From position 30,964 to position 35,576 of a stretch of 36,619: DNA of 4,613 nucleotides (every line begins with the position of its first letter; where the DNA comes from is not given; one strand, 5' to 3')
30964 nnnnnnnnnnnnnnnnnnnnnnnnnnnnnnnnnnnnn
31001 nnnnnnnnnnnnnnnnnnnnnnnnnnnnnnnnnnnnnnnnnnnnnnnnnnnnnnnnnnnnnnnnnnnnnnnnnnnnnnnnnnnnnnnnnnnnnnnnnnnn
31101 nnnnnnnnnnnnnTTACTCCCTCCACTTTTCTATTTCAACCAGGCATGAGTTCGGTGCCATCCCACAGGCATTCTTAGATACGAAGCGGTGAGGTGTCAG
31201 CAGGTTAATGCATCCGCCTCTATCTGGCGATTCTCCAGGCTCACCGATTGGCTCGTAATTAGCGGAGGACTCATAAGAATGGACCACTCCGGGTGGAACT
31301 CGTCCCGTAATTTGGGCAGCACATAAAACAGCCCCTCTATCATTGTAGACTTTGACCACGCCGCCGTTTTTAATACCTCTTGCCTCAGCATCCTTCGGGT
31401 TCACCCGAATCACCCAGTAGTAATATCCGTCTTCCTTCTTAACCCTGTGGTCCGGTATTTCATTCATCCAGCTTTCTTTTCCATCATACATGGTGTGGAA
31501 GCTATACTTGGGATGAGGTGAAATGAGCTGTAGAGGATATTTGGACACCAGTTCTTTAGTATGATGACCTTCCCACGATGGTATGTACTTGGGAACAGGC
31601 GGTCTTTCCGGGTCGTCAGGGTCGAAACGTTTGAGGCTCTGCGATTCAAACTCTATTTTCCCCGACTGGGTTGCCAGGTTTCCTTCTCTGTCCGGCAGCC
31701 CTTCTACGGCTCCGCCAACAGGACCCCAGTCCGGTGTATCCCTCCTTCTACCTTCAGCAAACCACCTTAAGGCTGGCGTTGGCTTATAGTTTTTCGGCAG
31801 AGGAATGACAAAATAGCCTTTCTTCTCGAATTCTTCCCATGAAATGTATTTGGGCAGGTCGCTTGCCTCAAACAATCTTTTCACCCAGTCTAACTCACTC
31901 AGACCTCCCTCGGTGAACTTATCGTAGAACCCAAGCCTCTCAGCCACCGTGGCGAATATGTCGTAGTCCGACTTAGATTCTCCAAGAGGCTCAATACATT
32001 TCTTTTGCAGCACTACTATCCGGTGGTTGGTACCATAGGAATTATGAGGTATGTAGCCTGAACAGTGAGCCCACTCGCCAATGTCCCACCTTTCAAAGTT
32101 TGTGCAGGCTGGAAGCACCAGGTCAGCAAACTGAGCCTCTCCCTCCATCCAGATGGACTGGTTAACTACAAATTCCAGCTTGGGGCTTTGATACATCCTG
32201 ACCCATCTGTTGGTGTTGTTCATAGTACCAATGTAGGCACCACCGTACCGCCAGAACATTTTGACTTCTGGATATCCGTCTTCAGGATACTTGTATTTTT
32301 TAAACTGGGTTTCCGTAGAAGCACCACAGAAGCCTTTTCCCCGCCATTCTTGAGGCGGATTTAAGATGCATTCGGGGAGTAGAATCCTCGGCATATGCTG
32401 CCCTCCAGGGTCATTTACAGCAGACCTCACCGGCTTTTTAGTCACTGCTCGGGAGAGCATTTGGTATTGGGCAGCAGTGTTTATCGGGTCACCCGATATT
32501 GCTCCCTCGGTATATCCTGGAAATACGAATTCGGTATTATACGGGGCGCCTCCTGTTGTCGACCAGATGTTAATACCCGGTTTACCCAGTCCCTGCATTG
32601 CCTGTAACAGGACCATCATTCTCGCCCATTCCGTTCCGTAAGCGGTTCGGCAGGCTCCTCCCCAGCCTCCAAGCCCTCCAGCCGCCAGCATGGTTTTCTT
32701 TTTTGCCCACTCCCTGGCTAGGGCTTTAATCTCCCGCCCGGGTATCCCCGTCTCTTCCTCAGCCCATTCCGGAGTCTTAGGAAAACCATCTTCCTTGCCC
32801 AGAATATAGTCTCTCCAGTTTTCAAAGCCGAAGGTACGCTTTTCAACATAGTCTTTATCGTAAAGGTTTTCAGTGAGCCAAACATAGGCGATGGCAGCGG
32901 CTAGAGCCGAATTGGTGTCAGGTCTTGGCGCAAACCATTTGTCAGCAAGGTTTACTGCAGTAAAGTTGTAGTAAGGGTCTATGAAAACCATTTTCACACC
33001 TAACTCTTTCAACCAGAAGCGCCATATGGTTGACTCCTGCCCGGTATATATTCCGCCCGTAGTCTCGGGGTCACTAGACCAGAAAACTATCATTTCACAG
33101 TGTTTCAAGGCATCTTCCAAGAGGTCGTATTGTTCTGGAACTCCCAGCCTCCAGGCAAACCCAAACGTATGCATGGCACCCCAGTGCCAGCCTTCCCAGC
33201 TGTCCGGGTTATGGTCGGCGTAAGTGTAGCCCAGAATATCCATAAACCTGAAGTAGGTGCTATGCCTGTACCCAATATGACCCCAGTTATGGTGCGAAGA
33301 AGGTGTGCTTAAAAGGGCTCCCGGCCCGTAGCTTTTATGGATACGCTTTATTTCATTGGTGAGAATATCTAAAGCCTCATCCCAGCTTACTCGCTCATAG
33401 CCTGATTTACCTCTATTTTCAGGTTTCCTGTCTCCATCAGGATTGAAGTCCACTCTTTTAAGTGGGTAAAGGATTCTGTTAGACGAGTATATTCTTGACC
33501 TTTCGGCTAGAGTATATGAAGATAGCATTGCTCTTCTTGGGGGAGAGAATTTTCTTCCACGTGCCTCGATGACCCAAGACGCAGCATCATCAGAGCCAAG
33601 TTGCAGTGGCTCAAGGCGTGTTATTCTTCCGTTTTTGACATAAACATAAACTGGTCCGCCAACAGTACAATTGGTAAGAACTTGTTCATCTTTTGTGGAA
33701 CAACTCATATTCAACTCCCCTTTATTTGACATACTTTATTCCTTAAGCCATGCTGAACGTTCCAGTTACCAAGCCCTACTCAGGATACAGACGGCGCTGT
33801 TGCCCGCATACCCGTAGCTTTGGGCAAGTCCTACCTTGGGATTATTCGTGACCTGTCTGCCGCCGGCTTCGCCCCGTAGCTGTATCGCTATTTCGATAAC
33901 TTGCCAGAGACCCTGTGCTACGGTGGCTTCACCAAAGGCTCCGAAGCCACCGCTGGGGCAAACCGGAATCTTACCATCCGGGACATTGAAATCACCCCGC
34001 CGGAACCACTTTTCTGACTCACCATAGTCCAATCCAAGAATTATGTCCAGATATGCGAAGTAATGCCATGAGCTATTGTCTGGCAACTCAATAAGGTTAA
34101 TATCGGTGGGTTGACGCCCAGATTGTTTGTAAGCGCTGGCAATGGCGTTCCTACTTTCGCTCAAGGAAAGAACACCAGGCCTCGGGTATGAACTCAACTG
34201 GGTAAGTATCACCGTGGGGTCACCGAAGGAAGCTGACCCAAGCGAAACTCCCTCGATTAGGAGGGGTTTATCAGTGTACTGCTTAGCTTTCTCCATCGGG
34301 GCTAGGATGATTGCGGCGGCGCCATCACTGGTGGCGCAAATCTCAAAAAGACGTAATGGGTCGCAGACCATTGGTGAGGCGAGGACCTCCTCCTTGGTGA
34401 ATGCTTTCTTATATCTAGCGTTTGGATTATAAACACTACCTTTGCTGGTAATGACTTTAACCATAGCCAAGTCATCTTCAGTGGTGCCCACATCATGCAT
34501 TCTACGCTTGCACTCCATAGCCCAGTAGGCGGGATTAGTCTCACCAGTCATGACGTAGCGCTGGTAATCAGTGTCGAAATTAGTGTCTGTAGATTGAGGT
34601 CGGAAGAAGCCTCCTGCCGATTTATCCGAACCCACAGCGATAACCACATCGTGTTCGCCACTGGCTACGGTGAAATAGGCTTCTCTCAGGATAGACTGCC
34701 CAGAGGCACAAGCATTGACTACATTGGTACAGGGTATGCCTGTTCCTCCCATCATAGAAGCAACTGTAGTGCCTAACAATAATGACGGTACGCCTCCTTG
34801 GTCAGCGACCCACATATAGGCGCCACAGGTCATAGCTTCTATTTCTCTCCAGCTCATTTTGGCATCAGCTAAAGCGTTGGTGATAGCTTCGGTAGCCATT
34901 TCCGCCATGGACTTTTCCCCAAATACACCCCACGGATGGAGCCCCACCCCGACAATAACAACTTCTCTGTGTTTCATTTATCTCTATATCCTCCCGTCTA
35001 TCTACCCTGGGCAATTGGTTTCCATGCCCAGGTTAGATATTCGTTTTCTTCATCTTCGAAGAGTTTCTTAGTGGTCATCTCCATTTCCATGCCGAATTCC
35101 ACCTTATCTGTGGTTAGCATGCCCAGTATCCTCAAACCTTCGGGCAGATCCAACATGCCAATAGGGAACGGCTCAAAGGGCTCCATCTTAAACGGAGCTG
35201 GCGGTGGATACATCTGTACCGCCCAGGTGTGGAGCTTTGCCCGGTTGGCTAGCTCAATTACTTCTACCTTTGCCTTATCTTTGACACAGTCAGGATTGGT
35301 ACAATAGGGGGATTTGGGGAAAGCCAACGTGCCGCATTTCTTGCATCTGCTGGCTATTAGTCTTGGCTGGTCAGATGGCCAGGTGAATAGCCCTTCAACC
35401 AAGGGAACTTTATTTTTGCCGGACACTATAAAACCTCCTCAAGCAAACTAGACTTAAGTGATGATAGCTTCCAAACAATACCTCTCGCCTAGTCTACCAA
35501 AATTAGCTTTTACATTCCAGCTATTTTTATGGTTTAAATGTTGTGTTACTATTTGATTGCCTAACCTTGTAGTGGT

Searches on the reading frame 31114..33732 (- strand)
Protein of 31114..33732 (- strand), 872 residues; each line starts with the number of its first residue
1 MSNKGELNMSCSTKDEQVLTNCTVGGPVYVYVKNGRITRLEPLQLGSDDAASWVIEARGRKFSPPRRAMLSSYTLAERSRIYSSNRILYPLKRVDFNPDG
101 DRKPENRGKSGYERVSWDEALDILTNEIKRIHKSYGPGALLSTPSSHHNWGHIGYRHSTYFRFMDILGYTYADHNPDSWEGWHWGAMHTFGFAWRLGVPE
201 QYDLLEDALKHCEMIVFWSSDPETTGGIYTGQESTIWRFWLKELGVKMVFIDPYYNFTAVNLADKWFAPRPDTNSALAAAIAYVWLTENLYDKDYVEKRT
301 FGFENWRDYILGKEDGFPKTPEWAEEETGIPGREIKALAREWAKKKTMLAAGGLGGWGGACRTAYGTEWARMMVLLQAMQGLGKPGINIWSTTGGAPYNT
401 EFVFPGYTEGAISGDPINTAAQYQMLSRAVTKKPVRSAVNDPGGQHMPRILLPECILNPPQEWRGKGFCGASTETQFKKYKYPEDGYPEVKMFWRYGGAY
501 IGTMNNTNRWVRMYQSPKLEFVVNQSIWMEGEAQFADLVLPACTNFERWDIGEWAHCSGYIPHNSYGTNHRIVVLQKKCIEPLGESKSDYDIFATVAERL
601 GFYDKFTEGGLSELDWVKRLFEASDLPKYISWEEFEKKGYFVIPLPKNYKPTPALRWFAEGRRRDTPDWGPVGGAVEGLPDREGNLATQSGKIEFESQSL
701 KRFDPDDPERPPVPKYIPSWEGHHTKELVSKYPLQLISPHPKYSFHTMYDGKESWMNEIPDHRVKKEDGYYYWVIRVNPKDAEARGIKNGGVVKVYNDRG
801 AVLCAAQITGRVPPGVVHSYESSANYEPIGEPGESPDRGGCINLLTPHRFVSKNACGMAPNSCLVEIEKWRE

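Call 5: search_protein_families(library=pfam, proteins=[window:31114-33732:-])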
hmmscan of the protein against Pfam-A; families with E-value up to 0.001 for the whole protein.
window:31114-33732:- (872 aa): 3 families
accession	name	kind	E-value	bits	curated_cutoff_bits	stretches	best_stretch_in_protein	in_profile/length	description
PF00384.28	Molybdopterin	-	4.7e-28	98.7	24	1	86-599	1-353/353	Molybdopterin oxidoreductase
PF21423.2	AhtL-like_1st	-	9.7e-22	76.7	27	1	26-79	1-54/55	Pyrogallol hydroxytransferase large subunit-like, domain 1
PF01568.27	Molydop_binding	-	9.4e-18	64.7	26.8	1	734-861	1-107/110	Molydopterin dinucleotide binding domain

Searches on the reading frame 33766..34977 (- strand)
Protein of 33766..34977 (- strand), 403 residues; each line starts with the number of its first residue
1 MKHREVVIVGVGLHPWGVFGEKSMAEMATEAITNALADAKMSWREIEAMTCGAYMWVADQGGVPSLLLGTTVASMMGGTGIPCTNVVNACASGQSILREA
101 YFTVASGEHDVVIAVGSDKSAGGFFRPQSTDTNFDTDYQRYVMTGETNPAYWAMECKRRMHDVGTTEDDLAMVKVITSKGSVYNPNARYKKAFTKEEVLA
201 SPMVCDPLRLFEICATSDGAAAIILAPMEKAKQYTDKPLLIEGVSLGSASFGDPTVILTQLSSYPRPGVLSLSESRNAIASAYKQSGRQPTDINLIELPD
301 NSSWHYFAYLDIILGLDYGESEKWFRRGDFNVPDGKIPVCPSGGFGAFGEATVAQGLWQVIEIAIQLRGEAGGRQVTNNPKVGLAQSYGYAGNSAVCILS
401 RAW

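Call 6: search_protein_families(library=pfam, proteins=[window:33766-34977:-])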
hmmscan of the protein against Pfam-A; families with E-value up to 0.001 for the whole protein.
window:33766-34977:- (403 aa): 2 families
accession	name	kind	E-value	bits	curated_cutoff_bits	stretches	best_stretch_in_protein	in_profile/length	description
PF22691.2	Thiolase_C_1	-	4.2e-19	69.1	28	1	272-400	17-143/144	Thiolase C-terminal domain-like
PF00108.29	Thiolase_N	-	2.9e-10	40.4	26.4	1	7-119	2-114/260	Thiolase, N-terminal domain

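Call 75: search_protein_families(library=ncbifam, max_evalue=0.00001, proteins=[window:33766-34977:-])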
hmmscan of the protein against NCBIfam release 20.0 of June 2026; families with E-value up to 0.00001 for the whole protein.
window:33766-34977:- (403 aa): 24 families
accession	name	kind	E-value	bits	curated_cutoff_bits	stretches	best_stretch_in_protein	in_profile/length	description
NF004715.0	PRK06059.1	equivalog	4e-105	352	424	1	3-400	3-398/399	lipid-transfer protein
NF004720.0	PRK06064.1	subfamily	1.7e-73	247.7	420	1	4-400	2-386/389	thiolase domain-containing protein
NF053570.1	AcCoTHIOL_METTL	equivalog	3.3e-63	213.8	600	1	4-400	2-382/385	acetyl-CoA acetyltransferase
NF004810.0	PRK06157.1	equivalog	9.6e-59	199.5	403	1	4-400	7-393/400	acetyl-CoA acetyltransferase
NF009228.0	PRK12578.1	subfamily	5.4e-52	176.7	485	1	4-398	3-384/387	thiolase domain-containing protein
NF006102.0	PRK08256.1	subfamily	6.1e-51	173.7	436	1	4-401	3-392/394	lipid-transfer protein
NF004982.0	PRK06365.1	equivalog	1.5e-42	146.2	695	1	2-385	14-411/430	thiolase domain-containing protein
NF004721.0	PRK06065.1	equivalog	4.9e-42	144.2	455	1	3-393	9-384/393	thiolase domain-containing protein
NF005892.0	PRK07855.1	subfamily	4.6e-39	134.4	469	1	5-373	7-364/390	lipid-transfer protein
NF053628.1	BnzsclthlBbsBGT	equivalog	5.9e-39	134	750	1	3-389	4-369/389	benzoylsuccinyl-CoA thiolase subunit BbsB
NF006180.0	PRK08313.1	subfamily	6.9e-39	133.8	514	1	2-390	2-372/389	thiolase domain-containing protein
NF004811.0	PRK06158.1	subfamily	6.2e-36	124.2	421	1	5-392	9-370/384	acetyl-CoA acetyltransferase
NF006010.0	PRK08142.1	subfamily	3.8e-35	121.4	462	1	5-391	6-373/388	thiolase domain-containing protein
NF005704.0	PRK07516.1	subfamily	6.6e-32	110.9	412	1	5-400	3-386/389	thiolase domain-containing protein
NF004722.0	PRK06066.1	equivalog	8.8e-30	103.9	516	1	5-390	5-372/385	thiolase domain-containing protein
TIGR01930.1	AcCoA-C-Actrans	subfamily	3.4e-09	36.1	240.55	1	17-121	14-114/385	acetyl-CoA C-acyltransferase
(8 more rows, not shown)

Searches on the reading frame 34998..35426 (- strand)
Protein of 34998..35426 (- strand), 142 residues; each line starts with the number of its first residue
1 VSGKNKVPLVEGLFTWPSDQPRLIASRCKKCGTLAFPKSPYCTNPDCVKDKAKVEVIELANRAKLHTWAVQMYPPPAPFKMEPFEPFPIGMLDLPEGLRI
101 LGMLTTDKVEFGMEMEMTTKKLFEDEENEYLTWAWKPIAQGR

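Call 6: search_protein_families(library=pfam, proteins=[window:34998-35426:-])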
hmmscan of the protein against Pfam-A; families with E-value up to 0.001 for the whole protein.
window:34998-35426:- (142 aa): 2 families
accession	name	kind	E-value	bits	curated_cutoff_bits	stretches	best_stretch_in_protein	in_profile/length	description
PF01796.24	OB_ChsH2_C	-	9.6e-10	38.7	27.1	1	58-119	3-64/65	ChsH2, C-terminal OB-fold domain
PF12172.15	zf-ChsH2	-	1.5e-07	31.5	23.2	1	19-47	5-31/37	ChsH2, rubredoxin-like zinc ribbon domain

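Call 75: search_protein_families(library=ncbifam, max_evalue=0.00001, proteins=[window:34998-35426:-])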
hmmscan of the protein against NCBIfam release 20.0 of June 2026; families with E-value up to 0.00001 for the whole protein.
window:34998-35426:- (142 aa): 1 family
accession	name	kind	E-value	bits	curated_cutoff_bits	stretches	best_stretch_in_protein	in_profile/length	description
NF053627.1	BnzsclthlBbsAGT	equivalog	3.6e-11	43.2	250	1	18-122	29-128/145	benzoylsuccinyl-CoA thiolase subunit BbsA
